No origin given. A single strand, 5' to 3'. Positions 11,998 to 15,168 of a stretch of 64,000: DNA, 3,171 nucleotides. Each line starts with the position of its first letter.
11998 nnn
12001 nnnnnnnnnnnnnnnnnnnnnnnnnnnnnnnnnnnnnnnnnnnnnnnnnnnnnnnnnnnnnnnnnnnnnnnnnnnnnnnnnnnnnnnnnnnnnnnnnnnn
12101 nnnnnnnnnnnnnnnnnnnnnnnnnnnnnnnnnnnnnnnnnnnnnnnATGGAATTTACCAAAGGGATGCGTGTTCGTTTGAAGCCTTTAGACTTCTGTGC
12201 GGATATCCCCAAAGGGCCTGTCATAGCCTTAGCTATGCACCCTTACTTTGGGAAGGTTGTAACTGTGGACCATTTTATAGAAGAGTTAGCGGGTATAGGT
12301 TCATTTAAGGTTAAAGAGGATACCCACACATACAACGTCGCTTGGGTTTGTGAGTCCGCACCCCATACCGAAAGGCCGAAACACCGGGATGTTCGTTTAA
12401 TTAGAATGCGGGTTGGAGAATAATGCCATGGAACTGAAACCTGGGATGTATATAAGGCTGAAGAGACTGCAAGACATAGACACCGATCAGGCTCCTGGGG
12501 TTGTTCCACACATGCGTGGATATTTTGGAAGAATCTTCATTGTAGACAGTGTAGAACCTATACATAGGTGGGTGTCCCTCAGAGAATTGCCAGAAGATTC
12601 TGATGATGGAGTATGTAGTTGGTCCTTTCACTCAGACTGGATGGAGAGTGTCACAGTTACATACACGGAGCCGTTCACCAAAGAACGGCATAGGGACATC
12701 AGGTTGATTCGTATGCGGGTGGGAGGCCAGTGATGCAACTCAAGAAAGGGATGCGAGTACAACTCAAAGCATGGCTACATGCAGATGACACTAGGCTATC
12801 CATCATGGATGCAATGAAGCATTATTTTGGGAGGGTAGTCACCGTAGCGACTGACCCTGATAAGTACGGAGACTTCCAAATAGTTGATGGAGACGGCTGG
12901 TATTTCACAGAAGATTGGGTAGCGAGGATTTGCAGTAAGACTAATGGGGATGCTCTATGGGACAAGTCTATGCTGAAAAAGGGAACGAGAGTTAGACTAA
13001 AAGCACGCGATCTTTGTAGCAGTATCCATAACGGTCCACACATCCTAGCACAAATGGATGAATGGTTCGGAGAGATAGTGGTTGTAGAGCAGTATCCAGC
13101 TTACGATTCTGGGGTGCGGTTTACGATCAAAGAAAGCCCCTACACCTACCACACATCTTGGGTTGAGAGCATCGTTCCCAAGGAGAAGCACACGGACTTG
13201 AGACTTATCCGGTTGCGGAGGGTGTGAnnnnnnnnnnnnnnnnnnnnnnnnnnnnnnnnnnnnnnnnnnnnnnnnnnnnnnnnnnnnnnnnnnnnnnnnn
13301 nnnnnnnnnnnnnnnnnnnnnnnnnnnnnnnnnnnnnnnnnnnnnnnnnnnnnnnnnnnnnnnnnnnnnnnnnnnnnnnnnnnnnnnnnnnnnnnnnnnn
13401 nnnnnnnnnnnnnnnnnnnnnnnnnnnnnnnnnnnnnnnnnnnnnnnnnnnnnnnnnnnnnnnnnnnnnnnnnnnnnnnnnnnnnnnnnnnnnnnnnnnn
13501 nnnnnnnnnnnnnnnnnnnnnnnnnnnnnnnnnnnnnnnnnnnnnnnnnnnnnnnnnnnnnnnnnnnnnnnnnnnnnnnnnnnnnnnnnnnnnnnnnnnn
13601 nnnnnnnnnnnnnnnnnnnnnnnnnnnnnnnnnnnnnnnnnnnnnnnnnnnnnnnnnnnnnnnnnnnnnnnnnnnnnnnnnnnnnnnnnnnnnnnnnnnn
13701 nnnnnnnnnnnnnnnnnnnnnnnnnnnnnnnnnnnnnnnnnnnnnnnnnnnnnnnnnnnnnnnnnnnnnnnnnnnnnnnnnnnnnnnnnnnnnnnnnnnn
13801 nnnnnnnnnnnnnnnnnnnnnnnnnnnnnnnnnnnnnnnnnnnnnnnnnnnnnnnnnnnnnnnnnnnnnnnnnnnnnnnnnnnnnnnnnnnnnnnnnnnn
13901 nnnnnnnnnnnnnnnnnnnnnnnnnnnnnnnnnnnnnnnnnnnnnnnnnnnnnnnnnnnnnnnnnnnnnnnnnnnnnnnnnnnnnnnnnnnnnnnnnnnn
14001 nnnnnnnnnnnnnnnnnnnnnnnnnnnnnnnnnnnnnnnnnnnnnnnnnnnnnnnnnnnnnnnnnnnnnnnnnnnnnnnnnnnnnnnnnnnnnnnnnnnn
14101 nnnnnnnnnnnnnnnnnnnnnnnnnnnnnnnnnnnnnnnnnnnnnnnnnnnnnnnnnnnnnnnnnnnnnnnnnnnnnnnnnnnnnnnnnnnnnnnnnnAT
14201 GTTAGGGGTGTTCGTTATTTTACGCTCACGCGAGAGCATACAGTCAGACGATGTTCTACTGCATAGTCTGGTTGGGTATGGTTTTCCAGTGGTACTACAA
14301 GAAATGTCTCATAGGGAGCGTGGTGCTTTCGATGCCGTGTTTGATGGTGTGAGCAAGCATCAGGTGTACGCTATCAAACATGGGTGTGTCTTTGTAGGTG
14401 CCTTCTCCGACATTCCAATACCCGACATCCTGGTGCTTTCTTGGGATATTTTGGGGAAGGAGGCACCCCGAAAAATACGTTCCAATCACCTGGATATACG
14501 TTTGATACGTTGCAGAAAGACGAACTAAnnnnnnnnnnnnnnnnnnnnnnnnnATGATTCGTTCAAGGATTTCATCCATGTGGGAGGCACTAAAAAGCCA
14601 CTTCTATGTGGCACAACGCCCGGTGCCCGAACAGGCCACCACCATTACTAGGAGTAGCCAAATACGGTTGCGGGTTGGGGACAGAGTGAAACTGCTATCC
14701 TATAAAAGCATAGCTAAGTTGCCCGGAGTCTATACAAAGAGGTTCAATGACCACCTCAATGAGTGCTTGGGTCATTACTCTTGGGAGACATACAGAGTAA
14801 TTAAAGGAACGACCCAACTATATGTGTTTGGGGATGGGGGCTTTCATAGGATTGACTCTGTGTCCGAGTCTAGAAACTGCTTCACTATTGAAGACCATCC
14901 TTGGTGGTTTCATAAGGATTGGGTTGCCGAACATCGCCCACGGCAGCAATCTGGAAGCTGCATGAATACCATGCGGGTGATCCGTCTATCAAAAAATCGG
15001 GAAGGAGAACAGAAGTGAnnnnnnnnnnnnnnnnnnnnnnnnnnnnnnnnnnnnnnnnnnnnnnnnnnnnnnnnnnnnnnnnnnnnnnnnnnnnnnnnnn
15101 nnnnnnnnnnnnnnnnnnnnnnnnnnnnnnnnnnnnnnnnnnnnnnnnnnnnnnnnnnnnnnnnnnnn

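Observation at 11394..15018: Tandem array of about 8 diversified small paralogs with conserved C-terminal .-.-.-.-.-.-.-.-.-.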

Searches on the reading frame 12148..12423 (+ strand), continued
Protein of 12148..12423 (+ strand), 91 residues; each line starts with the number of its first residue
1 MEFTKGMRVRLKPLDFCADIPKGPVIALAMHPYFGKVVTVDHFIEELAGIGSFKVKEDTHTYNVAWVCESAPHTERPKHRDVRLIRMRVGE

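Call 98: list_cluster_members(proteins=[P0012, P0014, P0016, P0017, P0019, P0020, P0026, P0028, P0037, P0039])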
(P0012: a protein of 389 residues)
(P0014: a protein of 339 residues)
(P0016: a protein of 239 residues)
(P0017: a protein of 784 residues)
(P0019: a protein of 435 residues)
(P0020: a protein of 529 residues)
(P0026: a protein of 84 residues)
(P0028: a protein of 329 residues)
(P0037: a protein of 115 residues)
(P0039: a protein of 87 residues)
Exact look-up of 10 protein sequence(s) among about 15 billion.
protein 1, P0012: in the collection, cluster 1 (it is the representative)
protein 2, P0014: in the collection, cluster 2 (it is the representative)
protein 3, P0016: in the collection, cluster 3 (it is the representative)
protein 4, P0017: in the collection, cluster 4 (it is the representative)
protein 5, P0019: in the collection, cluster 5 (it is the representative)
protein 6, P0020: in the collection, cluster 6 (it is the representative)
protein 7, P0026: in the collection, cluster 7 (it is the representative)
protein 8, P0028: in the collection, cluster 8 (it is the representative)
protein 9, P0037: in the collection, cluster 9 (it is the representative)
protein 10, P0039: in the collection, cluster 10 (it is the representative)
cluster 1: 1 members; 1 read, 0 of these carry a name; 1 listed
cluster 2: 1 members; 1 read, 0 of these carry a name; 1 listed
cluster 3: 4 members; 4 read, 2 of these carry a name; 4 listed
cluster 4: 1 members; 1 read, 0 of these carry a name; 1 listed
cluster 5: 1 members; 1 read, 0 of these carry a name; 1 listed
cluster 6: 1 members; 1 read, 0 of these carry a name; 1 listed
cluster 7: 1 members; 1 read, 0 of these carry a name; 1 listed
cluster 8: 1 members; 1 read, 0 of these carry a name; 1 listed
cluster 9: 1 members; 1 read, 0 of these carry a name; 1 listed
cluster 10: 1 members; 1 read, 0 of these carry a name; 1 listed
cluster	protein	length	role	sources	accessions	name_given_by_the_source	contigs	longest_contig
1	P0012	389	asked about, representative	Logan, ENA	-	-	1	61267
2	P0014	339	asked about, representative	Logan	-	-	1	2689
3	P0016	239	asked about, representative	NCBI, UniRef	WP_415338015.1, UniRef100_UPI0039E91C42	hypothetical protein [Clostridium perfringens] | hypothetical protein n=1 Tax=Clostridium perfringens TaxID=1502 RepID=UPI0039E91C42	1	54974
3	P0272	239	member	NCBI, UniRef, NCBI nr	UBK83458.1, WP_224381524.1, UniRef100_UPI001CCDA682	hypothetical protein KLF50_14930 (plasmid) [Clostridium perfringens] | hypothetical protein n=1 Tax=Clostridium perfringens TaxID=1502 RepID=UPI001CCDA682 | hypothetical protein [Clostridium perfringens]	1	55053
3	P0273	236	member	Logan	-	-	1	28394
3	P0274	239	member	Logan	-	-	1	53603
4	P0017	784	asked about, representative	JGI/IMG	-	-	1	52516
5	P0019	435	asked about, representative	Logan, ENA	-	-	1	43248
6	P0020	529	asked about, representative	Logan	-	-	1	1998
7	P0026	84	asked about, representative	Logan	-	-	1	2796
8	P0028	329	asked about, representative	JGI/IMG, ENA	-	-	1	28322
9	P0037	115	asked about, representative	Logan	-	-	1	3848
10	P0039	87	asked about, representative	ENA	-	-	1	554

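Call 99: find_encoding_contigs(protein=P0026, flank=5000, max_places=3)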
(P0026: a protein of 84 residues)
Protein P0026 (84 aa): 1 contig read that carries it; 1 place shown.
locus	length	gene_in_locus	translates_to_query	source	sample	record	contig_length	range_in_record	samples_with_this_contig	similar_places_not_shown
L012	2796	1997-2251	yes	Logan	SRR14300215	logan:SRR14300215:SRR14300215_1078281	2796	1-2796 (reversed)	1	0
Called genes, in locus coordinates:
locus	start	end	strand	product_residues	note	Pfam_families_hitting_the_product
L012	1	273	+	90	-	?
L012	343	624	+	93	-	PF00216:Bac_DNA_binding, PF18291:HU-HIG (weak)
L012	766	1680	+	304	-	PF00004:AAA, PF21328:Gp44_lid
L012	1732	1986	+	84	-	-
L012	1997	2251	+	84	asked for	-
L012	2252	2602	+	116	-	PF16790:Phage_clamp_A (weak)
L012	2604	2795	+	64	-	?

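Call 100: find_encoding_contigs(protein=P0037, flank=5000, max_places=3)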
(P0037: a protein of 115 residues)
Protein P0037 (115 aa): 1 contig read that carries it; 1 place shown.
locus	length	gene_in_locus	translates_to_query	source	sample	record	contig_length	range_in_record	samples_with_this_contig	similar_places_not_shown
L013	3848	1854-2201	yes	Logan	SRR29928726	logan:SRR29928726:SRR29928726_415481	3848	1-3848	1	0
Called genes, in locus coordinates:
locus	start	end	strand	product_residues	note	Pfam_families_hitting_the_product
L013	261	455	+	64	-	-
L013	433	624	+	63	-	-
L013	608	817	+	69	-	-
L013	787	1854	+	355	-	-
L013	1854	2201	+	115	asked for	-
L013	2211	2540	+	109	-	-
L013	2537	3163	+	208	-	-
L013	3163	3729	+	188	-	-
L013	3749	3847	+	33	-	?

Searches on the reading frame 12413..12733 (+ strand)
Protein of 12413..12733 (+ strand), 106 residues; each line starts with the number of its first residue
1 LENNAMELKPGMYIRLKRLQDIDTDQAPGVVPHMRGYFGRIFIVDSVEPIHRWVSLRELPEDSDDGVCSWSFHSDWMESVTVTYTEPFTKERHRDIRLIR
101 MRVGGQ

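Call 4: search_protein_families(library=pfam, proteins=[window:12413-12733:+], max_evalue=1)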
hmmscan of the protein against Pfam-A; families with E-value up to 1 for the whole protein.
window:12413-12733:+ (106 aa): 1 family
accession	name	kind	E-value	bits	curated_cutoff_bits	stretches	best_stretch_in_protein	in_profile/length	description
PF02390.23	Methyltransf_4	-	0.12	12.2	24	1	71-100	67-96/173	Putative methyltransferase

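Call 5: search_protein_families(library=phrogs, proteins=[window:12413-12733:+], max_evalue=1)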
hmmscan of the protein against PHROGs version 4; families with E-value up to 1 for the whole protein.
window:12413-12733:+ (106 aa): 0 families

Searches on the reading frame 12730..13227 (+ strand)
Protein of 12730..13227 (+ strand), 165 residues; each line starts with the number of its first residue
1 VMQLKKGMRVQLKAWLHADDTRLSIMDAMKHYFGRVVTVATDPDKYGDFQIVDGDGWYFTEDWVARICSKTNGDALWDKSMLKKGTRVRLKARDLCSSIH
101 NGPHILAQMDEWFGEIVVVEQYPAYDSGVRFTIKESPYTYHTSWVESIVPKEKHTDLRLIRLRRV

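Call 4: search_protein_families(library=pfam, proteins=[window:12730-13227:+], max_evalue=1)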
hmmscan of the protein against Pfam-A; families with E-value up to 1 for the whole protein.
window:12730-13227:+ (165 aa): 0 families

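Call 5: search_protein_families(library=phrogs, proteins=[window:12730-13227:+], max_evalue=1)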
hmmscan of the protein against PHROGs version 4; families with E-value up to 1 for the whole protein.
window:12730-13227:+ (165 aa): 3 families
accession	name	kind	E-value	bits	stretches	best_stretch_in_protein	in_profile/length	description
phrog_17705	-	unknown function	0.00019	22.4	1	4-71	2-72/202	-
phrog_23847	-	unknown function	0.042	14.9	1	116-148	94-124/125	-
phrog_14415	-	unknown function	0.083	14.2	0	34-70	65-100/123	-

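Call 49: search_dna_similar(query=window:12730-13227:+, collection=phages, mode=protein, max_rows=20, max_evalue=0.01)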
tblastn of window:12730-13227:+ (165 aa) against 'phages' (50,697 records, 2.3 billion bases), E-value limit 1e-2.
No match.

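Call 71: search_protein_families(library=ncbifam, proteins=[window:12730-13227:+], max_evalue=0.01)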
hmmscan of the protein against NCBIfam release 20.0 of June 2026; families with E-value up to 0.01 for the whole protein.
window:12730-13227:+ (165 aa): 0 families

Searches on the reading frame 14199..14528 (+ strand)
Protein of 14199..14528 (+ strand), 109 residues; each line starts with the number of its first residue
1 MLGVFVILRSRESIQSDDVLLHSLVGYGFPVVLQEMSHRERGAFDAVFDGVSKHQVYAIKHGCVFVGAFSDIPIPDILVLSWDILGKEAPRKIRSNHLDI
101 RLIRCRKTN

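Call 4: search_protein_families(library=pfam, proteins=[window:14199-14528:+], max_evalue=1)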
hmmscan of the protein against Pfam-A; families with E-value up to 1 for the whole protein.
window:14199-14528:+ (109 aa): 0 families

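Call 5: search_protein_families(library=phrogs, proteins=[window:14199-14528:+], max_evalue=1)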
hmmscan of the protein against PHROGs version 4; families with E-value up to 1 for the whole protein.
window:14199-14528:+ (109 aa): 0 families

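Call 92: predict_structure(alignment_id=A8)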
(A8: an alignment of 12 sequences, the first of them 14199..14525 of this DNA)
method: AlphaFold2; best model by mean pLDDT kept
length: 109 residues; sequences in the alignment: 12
mean_pLDDT: 58.4   pTM: 0.41
mean pLDDT of the five models: 58.4, 57.3, 51.7, 45.5, 44.5
residues with pLDDT >= 90: 0; 70-90: 28; 50-70: 51; < 50: 30
segments of 3 or more residues with pLDDT < 50: 63-65, 72-97
pLDDT, mean of each block of 10 residues (from residue 1): 69 64 62 77 64 62 51 41 35 48 70
secondary structure, 60 per line:
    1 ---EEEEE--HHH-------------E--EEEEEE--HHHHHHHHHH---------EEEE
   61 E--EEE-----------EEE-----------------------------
elements in order: E4-8 E30-35 H38-47 E57-61 E64-66 E78-80
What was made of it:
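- Checked: An AF2 model of m8 is not confident (pLDDT 58, call 92).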

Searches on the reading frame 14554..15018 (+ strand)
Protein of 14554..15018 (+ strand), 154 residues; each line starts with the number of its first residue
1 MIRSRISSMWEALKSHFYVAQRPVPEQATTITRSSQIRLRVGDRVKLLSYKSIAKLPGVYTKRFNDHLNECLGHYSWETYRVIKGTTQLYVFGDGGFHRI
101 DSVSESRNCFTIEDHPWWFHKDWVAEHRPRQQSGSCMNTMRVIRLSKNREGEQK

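Call 4: search_protein_families(library=pfam, proteins=[window:14554-15018:+], max_evalue=1)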
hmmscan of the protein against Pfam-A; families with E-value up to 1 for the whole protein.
window:14554-15018:+ (154 aa): 1 family
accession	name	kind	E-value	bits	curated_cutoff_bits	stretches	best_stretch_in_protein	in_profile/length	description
PF15641.12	Tox-MPTase5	-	0.023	15.2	27.3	1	70-139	28-97/110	Metallopeptidase toxin 5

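Call 5: search_protein_families(library=phrogs, proteins=[window:14554-15018:+], max_evalue=1)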
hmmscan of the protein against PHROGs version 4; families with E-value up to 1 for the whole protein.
window:14554-15018:+ (154 aa): 0 families
